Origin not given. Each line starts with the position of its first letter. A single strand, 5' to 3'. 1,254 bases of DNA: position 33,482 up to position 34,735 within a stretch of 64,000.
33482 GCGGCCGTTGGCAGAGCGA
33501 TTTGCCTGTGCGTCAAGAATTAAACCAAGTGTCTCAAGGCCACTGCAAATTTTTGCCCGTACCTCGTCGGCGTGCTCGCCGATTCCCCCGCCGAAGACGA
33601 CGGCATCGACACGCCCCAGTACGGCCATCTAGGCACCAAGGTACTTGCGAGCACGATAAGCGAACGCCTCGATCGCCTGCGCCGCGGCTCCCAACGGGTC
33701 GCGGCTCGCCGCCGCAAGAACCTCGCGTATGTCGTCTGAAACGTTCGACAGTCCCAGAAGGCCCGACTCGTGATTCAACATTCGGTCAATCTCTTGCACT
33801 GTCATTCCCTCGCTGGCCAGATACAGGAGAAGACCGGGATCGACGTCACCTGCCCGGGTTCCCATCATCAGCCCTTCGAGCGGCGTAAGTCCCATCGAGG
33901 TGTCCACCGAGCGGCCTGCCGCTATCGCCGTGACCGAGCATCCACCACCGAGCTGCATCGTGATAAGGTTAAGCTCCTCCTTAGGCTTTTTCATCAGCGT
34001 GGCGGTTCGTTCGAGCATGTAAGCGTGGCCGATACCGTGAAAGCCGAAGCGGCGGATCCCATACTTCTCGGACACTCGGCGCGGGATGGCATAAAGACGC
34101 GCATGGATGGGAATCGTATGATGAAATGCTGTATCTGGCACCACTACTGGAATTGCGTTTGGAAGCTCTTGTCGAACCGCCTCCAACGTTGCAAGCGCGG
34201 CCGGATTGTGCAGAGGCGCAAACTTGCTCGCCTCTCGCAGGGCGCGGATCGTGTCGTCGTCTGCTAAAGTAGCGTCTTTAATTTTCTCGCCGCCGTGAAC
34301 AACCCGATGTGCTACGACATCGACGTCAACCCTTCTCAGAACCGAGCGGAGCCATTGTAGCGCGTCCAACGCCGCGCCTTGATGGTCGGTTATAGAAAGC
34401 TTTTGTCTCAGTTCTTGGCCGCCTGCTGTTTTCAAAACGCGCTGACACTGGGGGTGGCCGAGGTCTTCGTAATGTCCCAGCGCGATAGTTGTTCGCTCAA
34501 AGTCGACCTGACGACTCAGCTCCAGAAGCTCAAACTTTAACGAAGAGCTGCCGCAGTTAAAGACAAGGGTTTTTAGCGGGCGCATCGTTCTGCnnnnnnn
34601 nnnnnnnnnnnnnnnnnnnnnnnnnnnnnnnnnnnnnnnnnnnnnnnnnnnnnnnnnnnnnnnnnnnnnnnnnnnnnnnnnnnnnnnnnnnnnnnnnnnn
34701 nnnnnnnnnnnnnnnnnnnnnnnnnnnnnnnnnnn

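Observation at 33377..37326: GNAT-ACD fusion (Streptomyces PatA-like domain order) co-transcribed with ackA in place of a pta partner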

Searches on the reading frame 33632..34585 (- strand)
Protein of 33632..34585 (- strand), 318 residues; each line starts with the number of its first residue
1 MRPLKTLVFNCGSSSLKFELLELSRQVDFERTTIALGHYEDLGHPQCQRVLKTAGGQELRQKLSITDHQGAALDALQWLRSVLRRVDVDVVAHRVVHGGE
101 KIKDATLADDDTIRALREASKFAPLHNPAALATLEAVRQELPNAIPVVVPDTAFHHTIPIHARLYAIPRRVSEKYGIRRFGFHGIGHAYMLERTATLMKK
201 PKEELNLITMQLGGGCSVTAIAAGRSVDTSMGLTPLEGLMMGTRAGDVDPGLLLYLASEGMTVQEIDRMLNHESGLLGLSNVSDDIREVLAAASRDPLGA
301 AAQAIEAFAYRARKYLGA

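Call 5: search_protein_families(library=pfam, proteins=[window:33632-34585:-])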
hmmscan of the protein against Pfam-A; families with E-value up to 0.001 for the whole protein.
window:33632-34585:- (318 aa): 1 family
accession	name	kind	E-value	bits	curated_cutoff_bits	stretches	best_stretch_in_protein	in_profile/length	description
PF00871.23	Acetate_kinase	-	8e-99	331.4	22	1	6-318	2-314/392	Acetokinase family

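Call 10: find_encoding_contigs(protein=window:33632-34585:-, flank=6000, max_places=6)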
Protein window:33632-34585:- (318 aa): no gene with exactly this product is on record in the collection.

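Call 63: search_protein_families(library=ncbifam, proteins=[window:33632-34585:-], max_evalue=0.00001)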
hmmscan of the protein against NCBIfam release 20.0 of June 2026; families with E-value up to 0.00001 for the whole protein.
window:33632-34585:- (318 aa): 8 families
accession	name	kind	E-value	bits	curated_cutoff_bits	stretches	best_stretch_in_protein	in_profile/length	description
TIGR00016.1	ackA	subfamily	1.6e-95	320.3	293.4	1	5-317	5-319/405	acetate/propionate family kinase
NF009063.0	PRK12397.1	equivalog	7.9e-78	261.9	659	1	5-317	4-313/404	acetate/propionate family kinase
NF005520.0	PRK07157.1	equivalog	5.3e-76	256.3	561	1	5-316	4-310/400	acetate kinase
NF009045.0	PRK12379.1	equivalog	1e-73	248.5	580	1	6-316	7-308/402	propionate kinase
NF009099.0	PRK12440.1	equivalog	1.4e-69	235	693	1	6-317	6-312/397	acetate/propionate family kinase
NF005462.0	PRK07058.1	equivalog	1.5e-63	215.1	486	1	7-312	7-305/396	acetate/propionate family kinase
NF002834.0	PRK03011.1-5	subfamily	8.7e-16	58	222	1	178-317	150-287/357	butyrate kinase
TIGR02707.1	butyr_kinase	equivalog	1.5e-11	43.9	289.1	1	178-317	147-284/351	butyrate kinase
